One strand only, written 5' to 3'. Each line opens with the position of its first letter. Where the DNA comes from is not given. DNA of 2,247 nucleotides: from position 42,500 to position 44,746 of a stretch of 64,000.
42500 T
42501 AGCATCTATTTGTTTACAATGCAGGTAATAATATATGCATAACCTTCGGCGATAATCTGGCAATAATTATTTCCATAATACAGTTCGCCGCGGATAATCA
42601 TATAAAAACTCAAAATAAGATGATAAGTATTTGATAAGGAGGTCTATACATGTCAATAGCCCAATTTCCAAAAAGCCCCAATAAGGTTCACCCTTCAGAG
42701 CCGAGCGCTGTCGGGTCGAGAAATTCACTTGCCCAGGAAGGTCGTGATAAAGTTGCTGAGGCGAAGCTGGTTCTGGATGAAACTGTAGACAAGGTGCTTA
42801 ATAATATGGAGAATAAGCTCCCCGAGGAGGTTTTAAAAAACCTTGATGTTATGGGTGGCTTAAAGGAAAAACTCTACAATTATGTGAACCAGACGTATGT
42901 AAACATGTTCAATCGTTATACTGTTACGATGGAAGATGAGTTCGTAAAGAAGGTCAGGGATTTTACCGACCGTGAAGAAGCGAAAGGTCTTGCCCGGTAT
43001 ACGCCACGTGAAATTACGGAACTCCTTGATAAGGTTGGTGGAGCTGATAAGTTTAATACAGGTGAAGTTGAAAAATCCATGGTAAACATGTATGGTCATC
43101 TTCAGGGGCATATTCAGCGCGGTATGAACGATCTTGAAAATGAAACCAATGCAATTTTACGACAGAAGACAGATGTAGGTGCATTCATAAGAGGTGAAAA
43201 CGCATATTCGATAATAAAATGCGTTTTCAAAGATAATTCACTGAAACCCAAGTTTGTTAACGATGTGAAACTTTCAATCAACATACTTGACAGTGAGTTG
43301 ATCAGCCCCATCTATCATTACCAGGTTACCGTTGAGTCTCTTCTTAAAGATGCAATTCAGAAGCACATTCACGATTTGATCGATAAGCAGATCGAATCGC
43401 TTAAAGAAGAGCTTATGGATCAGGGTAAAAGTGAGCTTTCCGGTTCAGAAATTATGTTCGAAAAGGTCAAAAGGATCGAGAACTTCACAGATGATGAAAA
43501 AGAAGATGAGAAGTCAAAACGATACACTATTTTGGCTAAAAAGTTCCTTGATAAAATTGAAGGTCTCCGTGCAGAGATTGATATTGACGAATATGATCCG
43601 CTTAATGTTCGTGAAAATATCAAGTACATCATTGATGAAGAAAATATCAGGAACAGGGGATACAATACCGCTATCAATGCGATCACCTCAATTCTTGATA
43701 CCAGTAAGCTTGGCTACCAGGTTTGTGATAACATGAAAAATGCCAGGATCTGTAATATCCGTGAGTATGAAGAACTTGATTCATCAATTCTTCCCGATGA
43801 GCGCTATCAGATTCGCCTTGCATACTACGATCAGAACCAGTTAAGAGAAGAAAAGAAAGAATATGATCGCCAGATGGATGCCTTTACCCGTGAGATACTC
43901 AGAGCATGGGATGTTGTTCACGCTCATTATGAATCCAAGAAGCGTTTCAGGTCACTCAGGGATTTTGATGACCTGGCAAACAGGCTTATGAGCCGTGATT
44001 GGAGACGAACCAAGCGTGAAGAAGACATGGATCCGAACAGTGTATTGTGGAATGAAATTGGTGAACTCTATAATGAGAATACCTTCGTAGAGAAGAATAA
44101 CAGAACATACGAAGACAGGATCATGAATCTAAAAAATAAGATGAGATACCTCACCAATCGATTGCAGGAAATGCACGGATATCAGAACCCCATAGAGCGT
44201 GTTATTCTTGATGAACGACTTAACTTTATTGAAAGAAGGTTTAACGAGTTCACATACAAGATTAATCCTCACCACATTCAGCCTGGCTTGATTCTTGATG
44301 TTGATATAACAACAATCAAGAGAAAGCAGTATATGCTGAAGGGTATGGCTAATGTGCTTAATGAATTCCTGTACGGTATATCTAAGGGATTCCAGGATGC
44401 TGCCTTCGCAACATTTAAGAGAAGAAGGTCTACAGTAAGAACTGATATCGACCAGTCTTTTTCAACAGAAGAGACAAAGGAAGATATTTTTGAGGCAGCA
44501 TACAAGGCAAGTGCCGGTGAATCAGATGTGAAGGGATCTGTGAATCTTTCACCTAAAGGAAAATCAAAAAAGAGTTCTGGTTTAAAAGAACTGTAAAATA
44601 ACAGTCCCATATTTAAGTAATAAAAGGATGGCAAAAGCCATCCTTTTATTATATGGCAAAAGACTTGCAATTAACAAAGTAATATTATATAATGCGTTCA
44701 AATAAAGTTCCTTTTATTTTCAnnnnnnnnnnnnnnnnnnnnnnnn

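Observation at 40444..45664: Uncharacterised four-gene block next to a repeat copy: K-rich protein, vWA-TM-FHA protein, 648-aa helical protein and a 300-aa unknown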

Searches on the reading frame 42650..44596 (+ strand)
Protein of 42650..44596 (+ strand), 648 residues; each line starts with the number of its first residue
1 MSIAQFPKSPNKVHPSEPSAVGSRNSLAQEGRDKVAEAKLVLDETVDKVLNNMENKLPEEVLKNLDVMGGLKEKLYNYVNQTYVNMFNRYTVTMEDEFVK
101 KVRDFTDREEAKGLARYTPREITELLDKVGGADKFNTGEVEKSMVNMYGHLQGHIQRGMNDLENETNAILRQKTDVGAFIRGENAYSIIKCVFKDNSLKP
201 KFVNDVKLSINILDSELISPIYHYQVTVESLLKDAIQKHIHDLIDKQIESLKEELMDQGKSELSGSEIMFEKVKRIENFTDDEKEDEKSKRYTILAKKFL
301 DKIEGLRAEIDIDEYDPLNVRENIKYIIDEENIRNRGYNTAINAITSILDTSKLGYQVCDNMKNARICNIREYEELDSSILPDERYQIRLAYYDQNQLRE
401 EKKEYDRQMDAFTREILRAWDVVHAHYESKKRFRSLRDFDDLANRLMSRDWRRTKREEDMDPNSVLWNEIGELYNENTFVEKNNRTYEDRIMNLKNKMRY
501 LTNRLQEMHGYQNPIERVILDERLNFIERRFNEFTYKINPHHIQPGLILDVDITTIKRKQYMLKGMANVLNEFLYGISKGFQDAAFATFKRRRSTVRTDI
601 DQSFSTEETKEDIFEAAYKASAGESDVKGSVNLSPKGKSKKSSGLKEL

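Call 3: search_protein_families(library=pfam, proteins=[window:42650-44596:+], max_evalue=0.1)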
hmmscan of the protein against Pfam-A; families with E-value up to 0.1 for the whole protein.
window:42650-44596:+ (648 aa): 2 families
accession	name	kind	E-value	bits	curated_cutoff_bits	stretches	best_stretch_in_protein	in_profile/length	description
PF19220.6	Rod_CreS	-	0.014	14.9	100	1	383-529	87-232/359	Crescentin, rod domain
PF18504.6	Csm1_N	-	0.065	14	26.3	1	472-508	24-60/70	Csm1 N-terminal domain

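Call 4: search_protein_families(library=ncbifam, proteins=[window:42650-44596:+], max_evalue=0.1)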
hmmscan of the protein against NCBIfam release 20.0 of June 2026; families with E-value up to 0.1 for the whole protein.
window:42650-44596:+ (648 aa): 1 family
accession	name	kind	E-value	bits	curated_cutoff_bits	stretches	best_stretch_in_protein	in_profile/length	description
NF040882.1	cfpA_ASD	equivalog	2e-281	935.1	500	1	6-606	2-605/605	cytoplasmic filament protein CfpA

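Call 6: find_related_loci(query=window:42650-44596:+, collection=genome_contigs, flank=10000)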
Query window:42650-44596:+ (648 aa) in genome_contigs; peptide patterns used: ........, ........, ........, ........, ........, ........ (x = any residue, [..] = any of these).
296 stretches matched a pattern; 201 encode a relative of the query (tblastn E <= 1e-3); the best 80 are kept; 80 distinct loci.
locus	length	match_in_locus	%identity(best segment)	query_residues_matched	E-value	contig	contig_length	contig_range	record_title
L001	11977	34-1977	99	1-648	0e+0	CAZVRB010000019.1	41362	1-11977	MAG TPA_asm: uncultured Leptospiraceae bacterium isolate binchicken_co13_469 genome assembly, contig: NODE_967_length_41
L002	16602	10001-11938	88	1-648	0e+0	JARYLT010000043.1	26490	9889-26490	MAG: Spirochaetota bacterium isolate A05DMB-I-13 NODE_43_length_26490_cov_4.425094, whole genome shotgun sequence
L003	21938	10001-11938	88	1-648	0e+0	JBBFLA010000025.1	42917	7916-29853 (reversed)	MAG: Spirochaetota bacterium isolate Uz-U4-13 NODE_25_length_42917_cov_13.189846, whole genome shotgun sequence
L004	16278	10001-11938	88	1-648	0e+0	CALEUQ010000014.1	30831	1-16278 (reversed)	MAG: uncultured bacterium isolate R1_Bin_METABAT__127_1 genome assembly, contig: c_000001108678, whole genome shotgun se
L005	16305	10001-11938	88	1-648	0e+0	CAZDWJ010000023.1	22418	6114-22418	MAG TPA_asm: uncultured Leptospira sp. isolate binchicken_co40_101 genome assembly, contig: NODE_1444_length_22418_cov_8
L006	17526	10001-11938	87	1-648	0e+0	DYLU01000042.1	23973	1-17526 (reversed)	MAG TPA_asm: Leptospira biflexa isolate SulCav_AS07-7_37_12 SulCav_AS07_7_2001_length_23973_cov_7_379296, whole genome s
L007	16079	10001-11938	86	1-648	0e+0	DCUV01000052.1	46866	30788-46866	MAG TPA_asm: Spirochaetia bacterium UBA2205 UBA2205_contig_5598, whole genome shotgun sequence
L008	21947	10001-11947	85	1-648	0e+0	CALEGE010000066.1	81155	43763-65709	MAG TPA_asm: uncultured Spirochaetia bacterium isolate SRR1562008_bin.80_CONCOCT_v1.1_MAG genome assembly, contig: ERZ72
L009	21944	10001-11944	84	1-648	0e+0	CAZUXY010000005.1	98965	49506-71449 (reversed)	MAG TPA_asm: uncultured Leptospirales bacterium isolate binchicken_co27_239 genome assembly, contig: NODE_313_length_989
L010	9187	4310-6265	85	1-648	0e+0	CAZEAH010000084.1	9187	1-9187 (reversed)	MAG TPA_asm: uncultured Leptospirales bacterium isolate binchicken_co58_57 genome assembly, contig: NODE_5888_length_918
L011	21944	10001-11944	81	1-648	0e+0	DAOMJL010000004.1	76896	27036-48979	MAG TPA_asm: Spirochaetota bacterium isolate AMR_MDS_4899 NODE_225_length_76896_cov_10.997892, whole genome shotgun sequ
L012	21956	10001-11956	84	1-648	0e+0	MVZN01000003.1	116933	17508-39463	MAG: Spirochaetes bacterium ADurb.BinA120 BWY96_contig000003, whole genome shotgun sequence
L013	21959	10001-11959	81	1-648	0e+0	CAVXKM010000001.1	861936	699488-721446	MAG: uncultured Spirochaetota bacterium isolate MFD02979.bin.2.4 genome assembly, contig: contig_15191, whole genome sho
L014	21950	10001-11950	80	1-648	0e+0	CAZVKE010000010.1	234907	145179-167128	MAG TPA_asm: uncultured Leptospiraceae bacterium isolate SRP216815_co1_157 genome assembly, contig: NODE_57_length_23490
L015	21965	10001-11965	80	2-648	0e+0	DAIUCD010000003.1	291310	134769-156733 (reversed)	MAG TPA_asm: Spirochaetota bacterium isolate CTOTU7684 NODE_54_length_291310_cov_10.421627, whole genome shotgun sequenc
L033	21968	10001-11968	77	1-648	0e+0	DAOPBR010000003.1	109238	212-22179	MAG TPA_asm: Spirochaetota bacterium isolate AMR_MDS_3480 NODE_191_length_109238_cov_18.510070, whole genome shotgun seq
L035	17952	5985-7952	77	1-648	0e+0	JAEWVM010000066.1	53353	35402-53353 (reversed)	MAG: Spirochaetes bacterium isolate OH_SDB_63 k127_784171, whole genome shotgun sequence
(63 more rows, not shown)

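Call 10: search_solved_structures(query=window:42650-44596:+, max_evalue=1)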
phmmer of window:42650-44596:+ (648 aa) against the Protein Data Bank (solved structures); distinct sequences matched with E-value up to 1: 0.

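Call 13: search_protein_families(library=padloc, proteins=[window:42650-44596:+], max_evalue=0.1)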
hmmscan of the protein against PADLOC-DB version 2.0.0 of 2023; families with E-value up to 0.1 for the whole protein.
window:42650-44596:+ (648 aa): 0 families

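Call 14: search_protein_families(library=phrogs, proteins=[window:42650-44596:+], max_evalue=0.1)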
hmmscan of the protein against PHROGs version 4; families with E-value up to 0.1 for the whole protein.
window:42650-44596:+ (648 aa): 1 family
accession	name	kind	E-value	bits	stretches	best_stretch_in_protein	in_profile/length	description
phrog_4780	-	unknown function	0.00033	21.3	1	417-525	96-208/275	-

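Call 44: search_protein_representatives(protein=window:42650-44596:+)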
Query: 648 residues. Proteins with E-value up to 0.001 (for the whole library): 225; up to 1e-10: 183; up to 1e-30: 107. The best 150 are listed.
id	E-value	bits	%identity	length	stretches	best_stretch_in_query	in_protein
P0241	2.7e-242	822.4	61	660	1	4-640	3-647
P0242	1.1e-175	602.4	48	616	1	4-599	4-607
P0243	7.5e-171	586.4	48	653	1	33-595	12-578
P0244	2.3e-169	581.6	65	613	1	68-489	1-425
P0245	4.0e-166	570.8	46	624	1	2-592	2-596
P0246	4.2e-162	557.5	45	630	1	10-617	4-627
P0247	2.8e-152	525.1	43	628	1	9-607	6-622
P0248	6.1e-150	517.4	45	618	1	6-605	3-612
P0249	3.9e-149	514.7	45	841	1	5-602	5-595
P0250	8.1e-149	513.7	43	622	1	9-615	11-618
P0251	3.0e-148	511.8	41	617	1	6-607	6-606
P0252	6.6e-147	507.4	45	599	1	13-582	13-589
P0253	8.8e-135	467.3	42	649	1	26-584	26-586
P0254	2.7e-132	459.1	46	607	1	108-605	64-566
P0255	1.2e-128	447.0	42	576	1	29-582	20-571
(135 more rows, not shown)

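Call 45: list_cluster_members(proteins=[P0241, P0242, P0243, P0245, P0246, P0247, P0248, P0249, P0250, P0251])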
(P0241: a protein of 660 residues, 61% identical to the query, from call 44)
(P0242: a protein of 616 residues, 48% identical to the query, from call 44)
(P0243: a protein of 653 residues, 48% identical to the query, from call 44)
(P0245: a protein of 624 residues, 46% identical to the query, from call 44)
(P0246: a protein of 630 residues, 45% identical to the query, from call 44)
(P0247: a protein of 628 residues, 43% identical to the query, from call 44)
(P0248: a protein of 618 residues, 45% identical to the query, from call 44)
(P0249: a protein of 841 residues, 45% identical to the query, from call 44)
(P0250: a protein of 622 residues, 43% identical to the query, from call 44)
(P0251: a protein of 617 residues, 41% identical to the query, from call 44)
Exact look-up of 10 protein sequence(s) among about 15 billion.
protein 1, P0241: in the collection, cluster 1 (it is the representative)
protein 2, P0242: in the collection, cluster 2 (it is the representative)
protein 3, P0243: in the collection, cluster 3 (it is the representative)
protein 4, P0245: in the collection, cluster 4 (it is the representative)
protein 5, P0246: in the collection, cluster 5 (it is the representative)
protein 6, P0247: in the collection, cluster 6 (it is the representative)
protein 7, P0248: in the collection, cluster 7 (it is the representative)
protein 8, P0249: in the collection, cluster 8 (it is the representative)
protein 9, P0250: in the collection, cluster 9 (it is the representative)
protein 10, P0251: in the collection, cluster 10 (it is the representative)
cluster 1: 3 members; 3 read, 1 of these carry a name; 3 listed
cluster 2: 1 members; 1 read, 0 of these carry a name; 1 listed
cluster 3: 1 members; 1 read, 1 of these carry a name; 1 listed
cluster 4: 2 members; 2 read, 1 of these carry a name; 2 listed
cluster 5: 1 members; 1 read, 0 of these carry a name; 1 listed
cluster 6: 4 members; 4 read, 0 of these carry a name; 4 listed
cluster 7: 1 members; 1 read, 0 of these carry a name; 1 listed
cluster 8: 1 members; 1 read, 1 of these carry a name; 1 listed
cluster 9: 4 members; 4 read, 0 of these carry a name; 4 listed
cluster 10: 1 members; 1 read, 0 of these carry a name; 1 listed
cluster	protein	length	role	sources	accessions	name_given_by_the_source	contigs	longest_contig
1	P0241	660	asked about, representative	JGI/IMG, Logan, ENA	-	-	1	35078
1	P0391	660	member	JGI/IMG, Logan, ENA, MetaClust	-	\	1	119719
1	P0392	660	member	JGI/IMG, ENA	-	-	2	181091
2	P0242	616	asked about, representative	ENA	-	-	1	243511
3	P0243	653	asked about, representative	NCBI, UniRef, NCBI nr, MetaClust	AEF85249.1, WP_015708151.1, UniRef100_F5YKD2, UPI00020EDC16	cytoplasmic filament protein A [Treponema primitia ZAS-2] | Cytoplasmic filament protein A n=1 Tax=Treponema primitia (strain ATCC BAA-887 / DSM ... | cytoplasmic filament protein CfpA [Treponema primitia]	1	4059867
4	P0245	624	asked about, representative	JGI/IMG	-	-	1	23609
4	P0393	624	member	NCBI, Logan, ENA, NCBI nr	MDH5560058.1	MAG: cytoplasmic filament protein CfpA [Deltaproteobacteria bacterium] | cytoplasmic filament protein CfpA [Deltaproteobacteria bacterium]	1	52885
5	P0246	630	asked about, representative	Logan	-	-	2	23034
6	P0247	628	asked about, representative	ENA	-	-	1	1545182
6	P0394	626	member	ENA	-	-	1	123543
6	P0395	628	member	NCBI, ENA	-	-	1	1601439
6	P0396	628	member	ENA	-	-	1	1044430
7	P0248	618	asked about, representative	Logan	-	-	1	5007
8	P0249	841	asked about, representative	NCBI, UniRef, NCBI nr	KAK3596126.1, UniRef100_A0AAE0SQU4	hypothetical protein CHS0354_027396 [Potamilus streckersoni] | Uncharacterized protein n=1 Tax=Potamilus streckersoni TaxID=2493646 ...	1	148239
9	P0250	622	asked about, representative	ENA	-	-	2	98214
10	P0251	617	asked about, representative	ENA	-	-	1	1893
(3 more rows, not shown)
